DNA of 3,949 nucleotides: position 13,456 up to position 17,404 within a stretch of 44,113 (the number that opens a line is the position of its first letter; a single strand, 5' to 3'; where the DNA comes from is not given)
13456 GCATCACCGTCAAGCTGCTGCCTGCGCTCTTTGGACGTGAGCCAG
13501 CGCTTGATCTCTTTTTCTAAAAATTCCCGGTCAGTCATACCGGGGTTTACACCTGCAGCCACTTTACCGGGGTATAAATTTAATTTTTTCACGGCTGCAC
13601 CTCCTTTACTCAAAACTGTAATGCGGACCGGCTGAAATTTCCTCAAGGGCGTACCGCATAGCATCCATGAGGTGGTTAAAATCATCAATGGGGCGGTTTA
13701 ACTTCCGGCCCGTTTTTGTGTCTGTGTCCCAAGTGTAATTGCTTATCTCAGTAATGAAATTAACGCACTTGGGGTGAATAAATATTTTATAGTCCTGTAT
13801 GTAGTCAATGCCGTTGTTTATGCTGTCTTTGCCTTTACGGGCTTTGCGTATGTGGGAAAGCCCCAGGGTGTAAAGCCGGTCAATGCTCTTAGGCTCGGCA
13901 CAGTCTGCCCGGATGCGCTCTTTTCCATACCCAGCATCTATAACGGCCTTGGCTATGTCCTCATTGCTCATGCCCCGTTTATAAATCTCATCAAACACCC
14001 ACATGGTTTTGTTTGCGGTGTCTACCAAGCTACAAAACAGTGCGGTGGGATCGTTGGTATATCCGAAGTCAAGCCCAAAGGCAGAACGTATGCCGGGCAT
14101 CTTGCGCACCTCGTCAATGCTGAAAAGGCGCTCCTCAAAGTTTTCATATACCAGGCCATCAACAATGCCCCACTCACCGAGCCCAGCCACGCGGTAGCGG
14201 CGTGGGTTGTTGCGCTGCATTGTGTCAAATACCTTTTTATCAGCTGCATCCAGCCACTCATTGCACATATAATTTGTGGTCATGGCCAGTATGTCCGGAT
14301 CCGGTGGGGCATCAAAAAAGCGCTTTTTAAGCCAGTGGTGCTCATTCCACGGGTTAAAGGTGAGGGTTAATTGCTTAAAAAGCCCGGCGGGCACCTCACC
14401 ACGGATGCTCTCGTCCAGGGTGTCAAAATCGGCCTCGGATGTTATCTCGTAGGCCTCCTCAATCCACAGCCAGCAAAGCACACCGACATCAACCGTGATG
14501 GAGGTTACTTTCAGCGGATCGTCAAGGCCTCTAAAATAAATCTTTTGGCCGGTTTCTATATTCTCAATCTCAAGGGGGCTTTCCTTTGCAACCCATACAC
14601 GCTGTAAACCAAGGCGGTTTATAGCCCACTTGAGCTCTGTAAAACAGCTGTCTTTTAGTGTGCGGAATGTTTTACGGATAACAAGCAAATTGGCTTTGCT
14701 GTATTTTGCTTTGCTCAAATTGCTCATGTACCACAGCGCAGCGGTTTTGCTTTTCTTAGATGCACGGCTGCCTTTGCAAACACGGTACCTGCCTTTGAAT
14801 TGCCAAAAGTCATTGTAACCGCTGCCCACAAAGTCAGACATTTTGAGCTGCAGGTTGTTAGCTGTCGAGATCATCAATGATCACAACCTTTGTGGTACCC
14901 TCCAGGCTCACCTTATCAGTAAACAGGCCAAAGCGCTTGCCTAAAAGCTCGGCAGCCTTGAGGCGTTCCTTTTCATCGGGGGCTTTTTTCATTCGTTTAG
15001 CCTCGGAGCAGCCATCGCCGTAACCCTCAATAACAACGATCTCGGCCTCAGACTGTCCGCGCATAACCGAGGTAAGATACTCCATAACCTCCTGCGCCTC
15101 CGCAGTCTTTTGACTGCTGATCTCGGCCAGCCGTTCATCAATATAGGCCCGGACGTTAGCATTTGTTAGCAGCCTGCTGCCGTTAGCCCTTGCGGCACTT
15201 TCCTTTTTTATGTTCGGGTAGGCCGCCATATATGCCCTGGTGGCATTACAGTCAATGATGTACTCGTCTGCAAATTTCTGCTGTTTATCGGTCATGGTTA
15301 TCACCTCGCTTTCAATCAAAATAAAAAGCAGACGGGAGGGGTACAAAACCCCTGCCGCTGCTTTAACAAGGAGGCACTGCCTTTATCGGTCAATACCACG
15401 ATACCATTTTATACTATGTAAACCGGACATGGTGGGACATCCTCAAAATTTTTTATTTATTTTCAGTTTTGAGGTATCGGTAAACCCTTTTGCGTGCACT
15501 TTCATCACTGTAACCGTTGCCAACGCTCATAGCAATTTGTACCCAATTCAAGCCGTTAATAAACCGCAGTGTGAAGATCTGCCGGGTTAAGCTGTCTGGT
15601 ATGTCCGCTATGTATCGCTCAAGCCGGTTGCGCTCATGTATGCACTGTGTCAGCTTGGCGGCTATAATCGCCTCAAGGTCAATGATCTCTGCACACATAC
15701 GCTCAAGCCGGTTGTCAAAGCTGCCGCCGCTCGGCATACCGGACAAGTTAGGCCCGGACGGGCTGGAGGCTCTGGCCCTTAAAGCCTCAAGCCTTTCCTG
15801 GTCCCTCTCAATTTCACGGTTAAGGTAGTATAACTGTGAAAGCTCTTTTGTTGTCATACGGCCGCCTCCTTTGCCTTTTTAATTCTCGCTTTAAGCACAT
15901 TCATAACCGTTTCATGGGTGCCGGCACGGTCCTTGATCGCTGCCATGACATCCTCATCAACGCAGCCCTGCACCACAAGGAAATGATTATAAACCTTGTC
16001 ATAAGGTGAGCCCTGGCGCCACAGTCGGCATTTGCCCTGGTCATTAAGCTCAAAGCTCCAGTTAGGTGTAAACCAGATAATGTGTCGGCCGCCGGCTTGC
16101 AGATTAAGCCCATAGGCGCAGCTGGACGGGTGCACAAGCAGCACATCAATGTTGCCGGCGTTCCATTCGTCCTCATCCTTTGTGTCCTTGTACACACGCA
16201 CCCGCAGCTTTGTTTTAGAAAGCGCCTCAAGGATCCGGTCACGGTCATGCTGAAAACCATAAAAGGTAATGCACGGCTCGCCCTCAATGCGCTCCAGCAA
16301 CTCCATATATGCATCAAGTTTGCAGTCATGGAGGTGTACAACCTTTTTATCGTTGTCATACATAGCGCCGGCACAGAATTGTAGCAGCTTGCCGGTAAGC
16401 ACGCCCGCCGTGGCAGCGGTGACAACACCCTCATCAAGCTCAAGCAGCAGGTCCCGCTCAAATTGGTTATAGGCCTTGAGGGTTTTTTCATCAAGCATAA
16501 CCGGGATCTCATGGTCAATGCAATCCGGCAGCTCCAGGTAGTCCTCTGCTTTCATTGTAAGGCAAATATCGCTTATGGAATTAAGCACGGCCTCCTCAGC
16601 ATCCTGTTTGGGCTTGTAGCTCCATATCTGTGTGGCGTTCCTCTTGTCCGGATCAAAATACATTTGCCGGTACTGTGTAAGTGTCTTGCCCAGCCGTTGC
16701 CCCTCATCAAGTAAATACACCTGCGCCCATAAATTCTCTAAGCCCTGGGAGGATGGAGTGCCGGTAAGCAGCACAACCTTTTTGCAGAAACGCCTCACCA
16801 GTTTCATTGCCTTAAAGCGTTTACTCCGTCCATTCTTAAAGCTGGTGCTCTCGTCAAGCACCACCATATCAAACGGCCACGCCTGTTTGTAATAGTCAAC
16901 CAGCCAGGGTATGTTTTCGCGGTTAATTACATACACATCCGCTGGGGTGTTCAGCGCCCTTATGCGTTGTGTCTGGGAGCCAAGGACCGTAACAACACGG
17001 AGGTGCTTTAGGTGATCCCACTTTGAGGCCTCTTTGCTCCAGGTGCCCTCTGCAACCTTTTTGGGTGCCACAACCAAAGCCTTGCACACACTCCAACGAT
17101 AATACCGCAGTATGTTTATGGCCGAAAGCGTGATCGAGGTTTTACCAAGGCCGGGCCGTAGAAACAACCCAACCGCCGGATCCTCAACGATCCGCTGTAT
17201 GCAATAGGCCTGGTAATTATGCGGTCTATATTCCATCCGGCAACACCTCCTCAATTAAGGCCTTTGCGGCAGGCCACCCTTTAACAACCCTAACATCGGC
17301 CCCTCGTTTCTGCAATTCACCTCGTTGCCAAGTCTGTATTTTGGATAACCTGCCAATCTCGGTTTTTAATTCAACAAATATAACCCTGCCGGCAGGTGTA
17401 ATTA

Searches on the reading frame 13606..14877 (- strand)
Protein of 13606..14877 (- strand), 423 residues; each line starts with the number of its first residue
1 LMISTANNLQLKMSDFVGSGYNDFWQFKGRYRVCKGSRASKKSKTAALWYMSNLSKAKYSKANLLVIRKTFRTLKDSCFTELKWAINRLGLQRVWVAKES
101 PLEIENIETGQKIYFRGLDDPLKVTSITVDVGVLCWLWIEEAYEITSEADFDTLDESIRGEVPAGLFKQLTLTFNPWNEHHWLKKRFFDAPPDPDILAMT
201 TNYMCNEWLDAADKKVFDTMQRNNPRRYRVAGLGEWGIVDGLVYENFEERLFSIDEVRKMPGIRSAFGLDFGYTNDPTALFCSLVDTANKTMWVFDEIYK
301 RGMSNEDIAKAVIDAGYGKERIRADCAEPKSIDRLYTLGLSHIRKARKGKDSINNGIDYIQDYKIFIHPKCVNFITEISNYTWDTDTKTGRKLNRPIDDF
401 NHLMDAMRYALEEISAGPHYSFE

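Call 71: search_protein_families(library=pfam, proteins=[window:13606-14877:-], max_evalue=0.01)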
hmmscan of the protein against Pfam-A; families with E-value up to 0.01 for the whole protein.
window:13606-14877:- (423 aa): 3 families
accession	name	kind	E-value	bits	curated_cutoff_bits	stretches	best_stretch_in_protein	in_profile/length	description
PF04466.19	Terminase_3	-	4.2e-53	180.3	23.2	1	30-235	3-201/201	Phage terminase large subunit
PF17288.8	Terminase_3C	-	5.2e-29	102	26.7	1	270-412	1-154/155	Terminase RNAseH like domain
PF17289.8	Terminase_6C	-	0.00097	19.6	22.6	1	268-412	2-153/155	Terminase RNaseH-like domain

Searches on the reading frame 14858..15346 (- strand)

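Call 71: search_protein_families(library=pfam, proteins=[window:14858-15346:-], max_evalue=0.01)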
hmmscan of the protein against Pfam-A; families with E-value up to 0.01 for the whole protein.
window:14858-15346:- (162 aa): 1 family
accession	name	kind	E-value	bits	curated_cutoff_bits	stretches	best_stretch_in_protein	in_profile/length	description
PF03592.21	Terminase_2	-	2.2e-32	113.1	26.1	1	18-150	1-139/141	Terminase small subunit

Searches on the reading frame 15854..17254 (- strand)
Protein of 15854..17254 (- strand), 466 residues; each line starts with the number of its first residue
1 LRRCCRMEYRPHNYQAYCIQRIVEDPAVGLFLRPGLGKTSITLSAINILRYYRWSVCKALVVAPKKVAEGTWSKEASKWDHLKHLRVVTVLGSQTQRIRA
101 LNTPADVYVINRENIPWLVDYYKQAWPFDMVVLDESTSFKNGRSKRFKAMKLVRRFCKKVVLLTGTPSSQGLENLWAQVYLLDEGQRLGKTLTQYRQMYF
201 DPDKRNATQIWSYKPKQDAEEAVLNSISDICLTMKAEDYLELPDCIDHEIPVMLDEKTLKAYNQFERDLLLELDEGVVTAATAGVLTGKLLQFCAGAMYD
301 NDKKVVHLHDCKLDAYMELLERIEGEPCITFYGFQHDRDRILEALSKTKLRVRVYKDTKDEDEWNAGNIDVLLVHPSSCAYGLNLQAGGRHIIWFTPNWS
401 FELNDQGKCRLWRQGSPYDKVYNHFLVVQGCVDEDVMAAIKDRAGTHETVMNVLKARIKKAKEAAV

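Call 9: search_protein_families(library=pfam, proteins=[window:15854-17254:-], max_evalue=0.01)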
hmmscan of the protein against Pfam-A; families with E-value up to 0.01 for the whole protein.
window:15854-17254:- (466 aa): 3 families
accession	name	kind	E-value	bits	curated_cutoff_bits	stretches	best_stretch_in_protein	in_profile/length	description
PF00176.29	SNF2-rel_dom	-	5.2e-19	68.9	24.9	1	34-277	26-265/290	SNF2-related domain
PF00270.35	DEAD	-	1.1e-06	28.9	26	1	14-173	3-165/167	DEAD/DEAH box helicase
PF04851.21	ResIII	-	0.00067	20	22.5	1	9-168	2-163/164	Type III restriction enzyme, res subunit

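Call 10: search_protein_families(library=phrogs, proteins=[window:15854-17254:-], max_evalue=0.001)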
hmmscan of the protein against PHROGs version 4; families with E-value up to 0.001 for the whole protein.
window:15854-17254:- (466 aa): 4 families
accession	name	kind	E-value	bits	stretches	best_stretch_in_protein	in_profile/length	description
phrog_62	-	DNA, RNA and nucleotide metabolism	3.7e-150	503.1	1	6-464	692-1146/1881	DNA helicase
phrog_11354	-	unknown function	6.3e-31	107.5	1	354-462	8-116/116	-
phrog_1685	-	unknown function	8e-07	27.6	0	361-458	1460-1556/2278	-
phrog_24008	-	DNA, RNA and nucleotide metabolism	0.00085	18.3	1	120-182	586-648/1006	helicase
